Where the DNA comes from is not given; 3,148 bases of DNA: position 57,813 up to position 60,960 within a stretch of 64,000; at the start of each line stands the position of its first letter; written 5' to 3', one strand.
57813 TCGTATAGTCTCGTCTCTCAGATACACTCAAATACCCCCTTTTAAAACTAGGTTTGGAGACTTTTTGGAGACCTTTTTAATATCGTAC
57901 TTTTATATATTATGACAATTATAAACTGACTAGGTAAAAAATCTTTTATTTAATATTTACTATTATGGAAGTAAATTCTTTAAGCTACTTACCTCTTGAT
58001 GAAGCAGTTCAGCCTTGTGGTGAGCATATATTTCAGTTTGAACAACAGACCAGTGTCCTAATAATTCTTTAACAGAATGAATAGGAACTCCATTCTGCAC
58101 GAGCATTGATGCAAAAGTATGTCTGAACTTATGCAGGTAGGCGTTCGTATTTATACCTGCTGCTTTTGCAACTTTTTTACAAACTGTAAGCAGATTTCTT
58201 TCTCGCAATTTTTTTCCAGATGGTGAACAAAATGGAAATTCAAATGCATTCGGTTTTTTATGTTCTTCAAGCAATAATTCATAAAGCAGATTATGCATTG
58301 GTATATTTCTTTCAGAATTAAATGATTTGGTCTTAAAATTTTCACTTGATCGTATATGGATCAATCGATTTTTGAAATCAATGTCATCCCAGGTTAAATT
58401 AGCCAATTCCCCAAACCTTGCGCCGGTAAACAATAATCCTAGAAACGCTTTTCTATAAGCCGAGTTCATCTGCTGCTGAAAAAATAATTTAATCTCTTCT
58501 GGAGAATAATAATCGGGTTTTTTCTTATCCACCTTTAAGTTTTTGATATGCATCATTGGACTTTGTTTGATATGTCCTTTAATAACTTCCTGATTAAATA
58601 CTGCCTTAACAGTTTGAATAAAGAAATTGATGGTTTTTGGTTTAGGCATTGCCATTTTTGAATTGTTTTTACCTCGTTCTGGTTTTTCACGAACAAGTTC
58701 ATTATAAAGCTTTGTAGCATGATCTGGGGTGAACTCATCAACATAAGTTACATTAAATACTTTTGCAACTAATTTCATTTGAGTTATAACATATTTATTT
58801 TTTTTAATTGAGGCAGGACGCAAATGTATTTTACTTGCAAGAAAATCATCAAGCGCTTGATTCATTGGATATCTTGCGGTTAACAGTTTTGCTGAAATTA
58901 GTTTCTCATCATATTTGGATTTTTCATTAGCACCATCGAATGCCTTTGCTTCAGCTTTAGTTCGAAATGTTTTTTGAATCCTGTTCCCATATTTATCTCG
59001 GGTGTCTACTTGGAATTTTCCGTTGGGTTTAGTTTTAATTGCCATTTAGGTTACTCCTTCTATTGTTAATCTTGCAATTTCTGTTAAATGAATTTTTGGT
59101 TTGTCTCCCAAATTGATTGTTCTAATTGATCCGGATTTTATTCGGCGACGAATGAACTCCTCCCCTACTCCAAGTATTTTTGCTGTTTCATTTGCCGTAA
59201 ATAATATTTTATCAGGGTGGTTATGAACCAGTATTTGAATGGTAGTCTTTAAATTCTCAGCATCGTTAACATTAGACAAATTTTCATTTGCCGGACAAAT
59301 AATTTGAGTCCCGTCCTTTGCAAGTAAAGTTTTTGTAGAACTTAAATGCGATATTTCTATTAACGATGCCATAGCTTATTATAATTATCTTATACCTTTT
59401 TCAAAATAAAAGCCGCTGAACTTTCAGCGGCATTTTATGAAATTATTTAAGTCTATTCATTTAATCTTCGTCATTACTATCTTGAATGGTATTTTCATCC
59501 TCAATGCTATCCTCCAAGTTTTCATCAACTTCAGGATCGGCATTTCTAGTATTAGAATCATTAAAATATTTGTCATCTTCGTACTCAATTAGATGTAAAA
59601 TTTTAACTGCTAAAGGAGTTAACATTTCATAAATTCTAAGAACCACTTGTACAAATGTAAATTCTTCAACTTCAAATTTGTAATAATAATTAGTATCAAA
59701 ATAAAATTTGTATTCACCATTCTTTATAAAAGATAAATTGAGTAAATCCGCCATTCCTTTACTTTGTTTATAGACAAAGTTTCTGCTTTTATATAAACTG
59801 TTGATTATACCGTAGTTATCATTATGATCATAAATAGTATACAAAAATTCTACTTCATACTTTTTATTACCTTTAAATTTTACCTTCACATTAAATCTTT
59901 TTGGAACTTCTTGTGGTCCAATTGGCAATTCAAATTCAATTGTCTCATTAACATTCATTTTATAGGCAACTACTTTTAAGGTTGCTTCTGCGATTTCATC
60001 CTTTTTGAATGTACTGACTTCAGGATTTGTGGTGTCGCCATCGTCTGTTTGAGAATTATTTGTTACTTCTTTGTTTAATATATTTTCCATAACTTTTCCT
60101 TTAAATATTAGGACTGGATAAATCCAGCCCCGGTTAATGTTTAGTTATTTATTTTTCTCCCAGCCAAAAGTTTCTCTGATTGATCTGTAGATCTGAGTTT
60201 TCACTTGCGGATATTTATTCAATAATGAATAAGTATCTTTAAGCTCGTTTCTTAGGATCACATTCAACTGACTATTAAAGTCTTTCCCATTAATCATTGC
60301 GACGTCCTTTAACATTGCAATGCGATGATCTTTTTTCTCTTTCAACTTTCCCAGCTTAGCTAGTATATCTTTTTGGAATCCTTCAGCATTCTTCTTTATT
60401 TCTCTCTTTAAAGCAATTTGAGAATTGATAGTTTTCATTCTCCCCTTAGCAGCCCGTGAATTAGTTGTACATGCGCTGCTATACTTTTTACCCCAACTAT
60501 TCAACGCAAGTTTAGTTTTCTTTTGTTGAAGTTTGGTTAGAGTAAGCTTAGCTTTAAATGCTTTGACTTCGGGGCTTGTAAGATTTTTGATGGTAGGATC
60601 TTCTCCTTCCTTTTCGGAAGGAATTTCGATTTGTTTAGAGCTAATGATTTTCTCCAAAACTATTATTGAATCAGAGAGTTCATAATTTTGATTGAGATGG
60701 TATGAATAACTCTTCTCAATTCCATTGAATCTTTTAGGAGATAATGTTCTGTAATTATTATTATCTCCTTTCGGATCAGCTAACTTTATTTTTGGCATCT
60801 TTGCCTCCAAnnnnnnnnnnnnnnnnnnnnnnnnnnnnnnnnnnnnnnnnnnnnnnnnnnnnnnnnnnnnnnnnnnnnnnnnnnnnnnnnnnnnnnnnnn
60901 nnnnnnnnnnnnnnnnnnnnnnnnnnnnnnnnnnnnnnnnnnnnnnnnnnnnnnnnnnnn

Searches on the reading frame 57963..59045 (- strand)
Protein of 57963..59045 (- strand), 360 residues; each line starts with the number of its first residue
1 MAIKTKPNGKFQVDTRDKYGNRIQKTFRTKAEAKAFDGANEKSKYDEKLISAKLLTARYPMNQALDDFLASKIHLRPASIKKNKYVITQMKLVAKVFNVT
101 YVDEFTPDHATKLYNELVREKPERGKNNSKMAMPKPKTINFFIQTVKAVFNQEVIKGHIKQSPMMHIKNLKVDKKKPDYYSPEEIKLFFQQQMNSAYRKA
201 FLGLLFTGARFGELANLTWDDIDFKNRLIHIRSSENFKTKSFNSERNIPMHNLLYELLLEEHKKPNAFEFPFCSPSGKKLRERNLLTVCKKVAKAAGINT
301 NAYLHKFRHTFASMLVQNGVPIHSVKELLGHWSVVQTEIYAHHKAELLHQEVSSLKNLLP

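Call 3: search_protein_families(library=pfam, proteins=[window:57963-59045:-], max_evalue=0.1)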
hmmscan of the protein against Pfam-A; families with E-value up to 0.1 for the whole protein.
window:57963-59045:- (360 aa): 3 families
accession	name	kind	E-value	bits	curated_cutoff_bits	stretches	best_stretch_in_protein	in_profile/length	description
PF00589.27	Phage_integrase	-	9.4e-30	104.1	27.1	1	190-345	16-170/172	Phage integrase family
PF24624.1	Int_N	-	0.0057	17.8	27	1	65-171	5-100/100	Phage integrase, N-terminal domain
PF20715.2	DUF6827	-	0.013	15.7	26.9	1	71-151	40-118/158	Domain of unknown function (DUF6827)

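Call 52: list_cluster_members(proteins=[P0192, P0001, window:57963-59045:-, window:52957-54507:-])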
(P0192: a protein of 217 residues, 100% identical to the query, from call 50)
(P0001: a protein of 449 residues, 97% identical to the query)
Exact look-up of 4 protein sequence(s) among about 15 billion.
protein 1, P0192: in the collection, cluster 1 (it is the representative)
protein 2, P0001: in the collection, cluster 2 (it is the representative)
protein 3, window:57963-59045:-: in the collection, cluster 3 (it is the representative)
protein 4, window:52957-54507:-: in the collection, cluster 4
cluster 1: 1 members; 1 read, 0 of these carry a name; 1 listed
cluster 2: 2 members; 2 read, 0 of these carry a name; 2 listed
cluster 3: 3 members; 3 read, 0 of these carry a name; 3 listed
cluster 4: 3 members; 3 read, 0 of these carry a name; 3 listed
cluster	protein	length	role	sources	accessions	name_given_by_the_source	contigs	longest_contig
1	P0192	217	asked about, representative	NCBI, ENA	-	-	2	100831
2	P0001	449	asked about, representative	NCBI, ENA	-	-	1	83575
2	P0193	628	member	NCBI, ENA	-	-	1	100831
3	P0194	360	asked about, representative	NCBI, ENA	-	-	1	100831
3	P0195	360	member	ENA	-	-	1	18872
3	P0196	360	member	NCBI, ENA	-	-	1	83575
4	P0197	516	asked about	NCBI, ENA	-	-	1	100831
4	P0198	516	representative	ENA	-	-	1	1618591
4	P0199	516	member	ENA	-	-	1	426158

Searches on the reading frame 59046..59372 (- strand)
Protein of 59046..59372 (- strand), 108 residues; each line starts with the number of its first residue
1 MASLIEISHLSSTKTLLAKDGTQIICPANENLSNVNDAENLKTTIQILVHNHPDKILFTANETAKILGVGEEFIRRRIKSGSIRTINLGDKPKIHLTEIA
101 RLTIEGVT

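Call 3: search_protein_families(library=pfam, proteins=[window:59046-59372:-], max_evalue=0.1)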
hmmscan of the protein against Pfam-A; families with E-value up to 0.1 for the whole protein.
window:59046-59372:- (108 aa): 3 families
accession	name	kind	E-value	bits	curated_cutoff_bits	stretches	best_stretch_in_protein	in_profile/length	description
PF12728.13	HTH_17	-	3.6e-05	24.4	27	1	57-100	1-44/51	Helix-turn-helix domain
PF13338.12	AbiEi_4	-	0.051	14.1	25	1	57-86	13-41/49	Transcriptional regulator, AbiEi antitoxin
PF04545.22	Sigma70_r4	-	0.091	12.7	24.1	0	59-80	22-43/50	Sigma-70, region 4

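Call 6: search_protein_families(library=padloc, proteins=[window:59046-59372:-], max_evalue=0.1)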
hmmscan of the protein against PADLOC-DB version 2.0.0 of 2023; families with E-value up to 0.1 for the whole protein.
window:59046-59372:- (108 aa): 1 family
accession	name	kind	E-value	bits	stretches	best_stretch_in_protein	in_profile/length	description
PDLC04133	mad1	-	0.00057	18.1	1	58-82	6-30/60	mads_1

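Call 7: search_protein_families(library=phrogs, proteins=[window:59046-59372:-], max_evalue=0.1)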
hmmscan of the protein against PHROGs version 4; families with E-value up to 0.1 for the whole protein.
window:59046-59372:- (108 aa): 4 families
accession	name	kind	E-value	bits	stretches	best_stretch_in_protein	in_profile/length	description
phrog_66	-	integration and excision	4.6e-05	24.3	1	42-101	78-138/412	excisionase and transcriptional regulator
phrog_1877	-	DNA, RNA and nucleotide metabolism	6.5e-05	23.8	1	44-98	47-101/129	DNA binding protein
phrog_32138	-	DNA, RNA and nucleotide metabolism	0.0046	17.9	1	42-83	6-44/54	DNA binding protein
phrog_2907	-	integration and excision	0.067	14.6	0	57-92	6-42/117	excisionase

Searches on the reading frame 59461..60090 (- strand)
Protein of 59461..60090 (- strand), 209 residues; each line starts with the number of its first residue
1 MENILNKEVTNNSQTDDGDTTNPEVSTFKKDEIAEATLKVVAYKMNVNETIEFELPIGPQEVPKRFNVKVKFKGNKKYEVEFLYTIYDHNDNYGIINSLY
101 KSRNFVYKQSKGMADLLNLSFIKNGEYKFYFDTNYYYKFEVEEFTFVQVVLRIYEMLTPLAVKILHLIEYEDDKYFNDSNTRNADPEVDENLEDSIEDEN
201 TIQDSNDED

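Call 3: search_protein_families(library=pfam, proteins=[window:59461-60090:-], max_evalue=0.1)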
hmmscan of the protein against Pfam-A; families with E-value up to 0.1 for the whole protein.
window:59461-60090:- (209 aa): 0 families

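Call 5: search_protein_families(library=ncbifam, proteins=[window:59461-60090:-], max_evalue=0.1)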
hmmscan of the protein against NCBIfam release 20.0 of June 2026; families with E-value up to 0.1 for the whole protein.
window:59461-60090:- (209 aa): 0 families

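Call 6: search_protein_families(library=padloc, proteins=[window:59461-60090:-], max_evalue=0.1)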
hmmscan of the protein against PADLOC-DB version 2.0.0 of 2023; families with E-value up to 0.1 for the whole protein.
window:59461-60090:- (209 aa): 0 families

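Call 7: search_protein_families(library=phrogs, proteins=[window:59461-60090:-], max_evalue=0.1)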
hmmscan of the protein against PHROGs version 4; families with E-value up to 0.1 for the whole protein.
window:59461-60090:- (209 aa): 0 families
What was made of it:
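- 59461..60090 (-): orfB, 209 aa, acidic (pI 4.5). Orphan second gene of the unit. No family hits (calls 3, 5, 6, 7).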

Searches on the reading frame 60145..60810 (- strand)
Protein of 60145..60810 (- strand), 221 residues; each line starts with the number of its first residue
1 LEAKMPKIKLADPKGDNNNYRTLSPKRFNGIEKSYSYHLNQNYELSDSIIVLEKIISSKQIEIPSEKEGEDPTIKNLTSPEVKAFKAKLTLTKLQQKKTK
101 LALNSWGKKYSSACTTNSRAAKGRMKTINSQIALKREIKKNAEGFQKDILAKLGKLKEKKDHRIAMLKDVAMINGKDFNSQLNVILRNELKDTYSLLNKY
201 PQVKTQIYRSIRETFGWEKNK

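Call 3: search_protein_families(library=pfam, proteins=[window:60145-60810:-], max_evalue=0.1)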
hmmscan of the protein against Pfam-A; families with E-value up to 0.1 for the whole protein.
window:60145-60810:- (221 aa): 1 family
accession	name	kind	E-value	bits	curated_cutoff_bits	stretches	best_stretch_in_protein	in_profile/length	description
PF16570.11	GramPos_pilinD3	-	0.00072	20.7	27.2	1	19-98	76-154/162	Gram-positive pilin backbone subunit 3, Cna-B-like domain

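Call 5: search_protein_families(library=ncbifam, proteins=[window:60145-60810:-], max_evalue=0.1)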
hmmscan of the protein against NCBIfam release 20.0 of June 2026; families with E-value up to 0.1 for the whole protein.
window:60145-60810:- (221 aa): 1 family
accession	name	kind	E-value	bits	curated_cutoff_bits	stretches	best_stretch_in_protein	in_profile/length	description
TIGR04365.1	spare_glycyl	equivalog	0.069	13.4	170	0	136-205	29-97/126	autonomous glycyl radical cofactor GrcA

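Call 6: search_protein_families(library=padloc, proteins=[window:60145-60810:-], max_evalue=0.1)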
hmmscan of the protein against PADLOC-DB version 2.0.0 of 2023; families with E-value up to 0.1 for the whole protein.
window:60145-60810:- (221 aa): 0 families

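Call 7: search_protein_families(library=phrogs, proteins=[window:60145-60810:-], max_evalue=0.1)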
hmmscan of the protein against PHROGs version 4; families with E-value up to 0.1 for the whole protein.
window:60145-60810:- (221 aa): 3 families
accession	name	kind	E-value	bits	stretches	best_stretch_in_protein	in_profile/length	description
phrog_1209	-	unknown function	0.014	16.6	1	143-205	29-92/121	-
phrog_36563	-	unknown function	0.016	15.9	1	119-203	124-210/254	-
phrog_2792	-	tail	0.051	14.5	0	65-99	34-67/175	tail assembly chaperone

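Call 50: find_homologous_proteins(query=window:60145-60798:-, max_evalue=0.001)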
Query window:60145-60798:- (217 aa): 1 proteins with E <= 0.001 among 208 candidates.
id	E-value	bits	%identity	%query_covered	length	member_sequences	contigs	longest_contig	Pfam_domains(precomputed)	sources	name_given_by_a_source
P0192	6.6e-134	462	100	100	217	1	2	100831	-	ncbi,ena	-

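Call 51: find_encoding_contigs(protein=P0192, flank=10000, max_places=3)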
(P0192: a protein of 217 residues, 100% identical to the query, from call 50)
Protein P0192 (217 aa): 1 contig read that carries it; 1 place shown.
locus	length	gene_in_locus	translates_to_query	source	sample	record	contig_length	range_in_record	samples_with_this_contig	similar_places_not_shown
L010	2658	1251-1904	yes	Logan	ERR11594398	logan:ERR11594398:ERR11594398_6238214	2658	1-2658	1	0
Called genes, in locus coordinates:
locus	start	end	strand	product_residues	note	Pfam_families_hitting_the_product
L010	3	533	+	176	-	?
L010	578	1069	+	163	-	PF25601:AAA_lid_14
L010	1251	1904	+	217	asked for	-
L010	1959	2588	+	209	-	-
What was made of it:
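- One short Logan contig (L010) shows the reading frame split in two (call 51).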

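Call 53: find_encoding_contigs(protein=P0193, flank=10000, max_places=2)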
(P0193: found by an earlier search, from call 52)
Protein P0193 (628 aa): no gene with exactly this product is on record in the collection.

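Call 56: find_homologous_proteins(query=A7, max_evalue=0.001)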
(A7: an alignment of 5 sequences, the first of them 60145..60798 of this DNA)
Query A7 (5 sequences) (217 aa, profile of the alignment): 4 proteins with E <= 0.001 among 5786 candidates.
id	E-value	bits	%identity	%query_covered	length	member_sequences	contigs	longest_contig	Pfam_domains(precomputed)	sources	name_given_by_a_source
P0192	8.0e-86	305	100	100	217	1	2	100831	-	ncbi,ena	-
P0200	5.9e-85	303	21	93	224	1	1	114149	-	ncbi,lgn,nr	ncbi:MAG: hypothetical protein LWX56_00720 [Ignavibacteria bacterium]|nr:hypothetical protein [Ignav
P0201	4.2e-84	300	22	99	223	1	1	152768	-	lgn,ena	-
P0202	3.2e-58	215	23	99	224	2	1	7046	-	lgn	-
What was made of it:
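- On RtcR (CARF-AAA-HTH): The neighbours are orphan orfA/orfB (calls 3, 50, 56).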

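Call 80: search_solved_structures(query=A7, max_evalue=5)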
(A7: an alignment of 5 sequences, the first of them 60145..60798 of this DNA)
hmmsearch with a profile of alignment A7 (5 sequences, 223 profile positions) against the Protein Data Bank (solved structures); distinct sequences matched with E-value up to 5: 6.
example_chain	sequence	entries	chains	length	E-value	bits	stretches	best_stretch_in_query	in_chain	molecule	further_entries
5njt_b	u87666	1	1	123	0.042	16.8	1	63-108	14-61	50S ribosomal protein L10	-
7o5b_p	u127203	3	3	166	0.053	16.4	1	63-108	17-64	50S ribosomal protein L10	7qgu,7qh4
3j9w_BJ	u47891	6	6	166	0.053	16.4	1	63-108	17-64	50S ribosomal protein uL10 | 50S ribosomal protein L10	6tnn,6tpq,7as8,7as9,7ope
6xsz_A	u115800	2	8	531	0.15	15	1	144-206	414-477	ZmpC Glycopeptidase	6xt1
9okb_K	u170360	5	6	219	0.19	14.7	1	42-131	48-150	bmCENP-K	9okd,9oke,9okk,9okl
4nj2_A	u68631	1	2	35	0.55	13.1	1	26-58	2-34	General control protein GCN4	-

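Call 81: search_protein_families(library=pfam, alignment_id=A7, max_evalue=1)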
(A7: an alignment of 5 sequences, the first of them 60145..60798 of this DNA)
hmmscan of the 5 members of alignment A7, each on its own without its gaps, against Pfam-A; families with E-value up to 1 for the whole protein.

A. member 1, window:60145-60798:- (217 aa): 2 families
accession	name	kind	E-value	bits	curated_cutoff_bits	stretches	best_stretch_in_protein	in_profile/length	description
PF16570.11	GramPos_pilinD3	-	0.00074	20.7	27.2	1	15-94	76-154/162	Gram-positive pilin backbone subunit 3, Cna-B-like domain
PF08096.16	Bombolitin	-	0.23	12.2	25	1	144-151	5-12/17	Bombolitin family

B. families by the number of members that match (of 5 scanned): 12 families
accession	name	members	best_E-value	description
PF16570.11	GramPos_pilinD3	1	0.00074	Gram-positive pilin backbone subunit 3, Cna-B-like domain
PF20792.2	VCD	1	0.019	VopL C-terminal dimerization domain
PF05064.18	Nsp1_C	1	0.02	Nsp1-like C-terminal region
PF08328.16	ASL_C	1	0.029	Adenylosuccinate lyase C-terminal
PF22617.1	HCS_D2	1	0.031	Homocitrate synthase post-HMGL domain-like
PF18100.6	PDE4_UCR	1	0.039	Phosphodiesterase 4 upstream conserved regions (UCR)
PF10481.14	CENP-F_N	1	0.055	Cenp-F N-terminal domain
PF07926.17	TPR_MLP1_2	1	0.099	TPR/MLP1/MLP2-like protein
PF16516.10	CC2-LZ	1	0.12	Leucine zipper of domain CC2 of NEMO, NF-kappa-B essential modulator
PF18373.7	Spectrin_2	1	0.21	Spectrin like domain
PF08096.16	Bombolitin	1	0.23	Bombolitin family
PF17279.8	DUF5344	1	0.33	Family of unknown function (DUF5344)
